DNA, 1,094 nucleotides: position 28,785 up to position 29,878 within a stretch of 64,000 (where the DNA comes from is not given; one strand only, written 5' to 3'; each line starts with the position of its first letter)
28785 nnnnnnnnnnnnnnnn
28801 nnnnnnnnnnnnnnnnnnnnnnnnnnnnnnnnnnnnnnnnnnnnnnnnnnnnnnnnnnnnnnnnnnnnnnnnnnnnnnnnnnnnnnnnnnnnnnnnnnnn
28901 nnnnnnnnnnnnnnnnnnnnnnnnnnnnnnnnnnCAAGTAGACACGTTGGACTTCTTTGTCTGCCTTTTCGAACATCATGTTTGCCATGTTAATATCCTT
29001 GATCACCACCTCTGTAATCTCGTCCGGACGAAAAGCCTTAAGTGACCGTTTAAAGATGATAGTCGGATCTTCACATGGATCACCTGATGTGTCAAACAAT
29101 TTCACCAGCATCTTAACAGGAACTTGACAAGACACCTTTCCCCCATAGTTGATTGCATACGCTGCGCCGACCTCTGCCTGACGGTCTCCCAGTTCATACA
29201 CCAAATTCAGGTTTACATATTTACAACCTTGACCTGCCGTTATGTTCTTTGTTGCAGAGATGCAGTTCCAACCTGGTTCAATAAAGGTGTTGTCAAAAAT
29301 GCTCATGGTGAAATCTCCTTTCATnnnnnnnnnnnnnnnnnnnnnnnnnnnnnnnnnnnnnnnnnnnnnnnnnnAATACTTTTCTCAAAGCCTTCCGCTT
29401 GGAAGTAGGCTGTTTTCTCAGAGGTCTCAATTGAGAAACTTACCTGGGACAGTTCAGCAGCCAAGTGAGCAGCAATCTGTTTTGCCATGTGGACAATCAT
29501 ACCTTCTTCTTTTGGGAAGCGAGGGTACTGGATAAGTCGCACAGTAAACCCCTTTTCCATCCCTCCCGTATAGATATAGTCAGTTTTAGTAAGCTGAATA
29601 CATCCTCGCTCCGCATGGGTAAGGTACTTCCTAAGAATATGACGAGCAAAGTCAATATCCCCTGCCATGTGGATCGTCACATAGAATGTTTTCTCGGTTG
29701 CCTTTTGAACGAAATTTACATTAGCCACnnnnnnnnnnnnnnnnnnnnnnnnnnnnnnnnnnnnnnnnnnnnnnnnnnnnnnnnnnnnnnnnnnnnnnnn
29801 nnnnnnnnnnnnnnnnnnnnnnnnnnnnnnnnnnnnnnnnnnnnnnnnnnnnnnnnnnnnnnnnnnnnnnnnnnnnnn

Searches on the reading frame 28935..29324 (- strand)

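Call 4: search_protein_families(library=pfam, proteins=[window:28935-29324:-], max_evalue=0.1)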
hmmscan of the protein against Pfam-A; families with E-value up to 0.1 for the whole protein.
window:28935-29324:- (130 aa): 1 family
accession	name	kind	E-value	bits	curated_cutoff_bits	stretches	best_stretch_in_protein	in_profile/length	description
PF24011.1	DUF7325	-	1.5e-22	80.7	27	1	11-130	2-131/131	Family of unknown function (DUF7325)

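Call 5: search_protein_families(library=phrogs, proteins=[window:28935-29324:-], max_evalue=0.1)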
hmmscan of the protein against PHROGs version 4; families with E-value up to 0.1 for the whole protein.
window:28935-29324:- (130 aa): 2 families
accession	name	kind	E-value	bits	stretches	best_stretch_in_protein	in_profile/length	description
phrog_16220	-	unknown function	6.1e-61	204.8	1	7-130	2-125/125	-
phrog_9016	-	unknown function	1.3e-05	26.6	1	92-130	93-131/131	-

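Call 73: search_protein_families(library=ncbifam, proteins=[window:28935-29324:-], max_evalue=0.1)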
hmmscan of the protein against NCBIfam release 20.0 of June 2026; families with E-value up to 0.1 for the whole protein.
window:28935-29324:- (130 aa): 0 families

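Call 74: search_protein_families(library=padloc, proteins=[window:28935-29324:-], max_evalue=0.1)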
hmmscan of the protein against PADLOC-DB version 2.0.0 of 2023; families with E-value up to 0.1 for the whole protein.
window:28935-29324:- (130 aa): 0 families

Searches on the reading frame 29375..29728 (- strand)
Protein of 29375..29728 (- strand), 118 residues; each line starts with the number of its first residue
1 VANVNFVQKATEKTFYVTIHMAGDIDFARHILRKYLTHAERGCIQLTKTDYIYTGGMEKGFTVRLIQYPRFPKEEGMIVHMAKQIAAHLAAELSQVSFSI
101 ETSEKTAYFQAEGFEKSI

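Call 4: search_protein_families(library=pfam, proteins=[window:29375-29728:-], max_evalue=0.1)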
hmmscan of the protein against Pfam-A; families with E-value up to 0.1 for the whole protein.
window:29375-29728:- (118 aa): 0 families

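Call 5: search_protein_families(library=phrogs, proteins=[window:29375-29728:-], max_evalue=0.1)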
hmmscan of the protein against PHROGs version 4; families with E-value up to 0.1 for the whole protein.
window:29375-29728:- (118 aa): 1 family
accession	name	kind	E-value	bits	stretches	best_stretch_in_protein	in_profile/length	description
phrog_4848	-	unknown function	5.4e-40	136.9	1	4-115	6-116/119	-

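Call 73: search_protein_families(library=ncbifam, proteins=[window:29375-29728:-], max_evalue=0.1)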
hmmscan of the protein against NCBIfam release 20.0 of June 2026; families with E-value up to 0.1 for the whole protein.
window:29375-29728:- (118 aa): 1 family
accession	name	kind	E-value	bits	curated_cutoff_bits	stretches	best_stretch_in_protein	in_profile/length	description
TIGR00151.1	ispF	equivalog_domain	0.093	12.8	116.45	0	72-113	102-144/155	2-C-methyl-D-erythritol 2,4-cyclodiphosphate synthase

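Call 74: search_protein_families(library=padloc, proteins=[window:29375-29728:-], max_evalue=0.1)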
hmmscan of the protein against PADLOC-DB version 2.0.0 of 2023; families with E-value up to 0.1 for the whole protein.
window:29375-29728:- (118 aa): 0 families
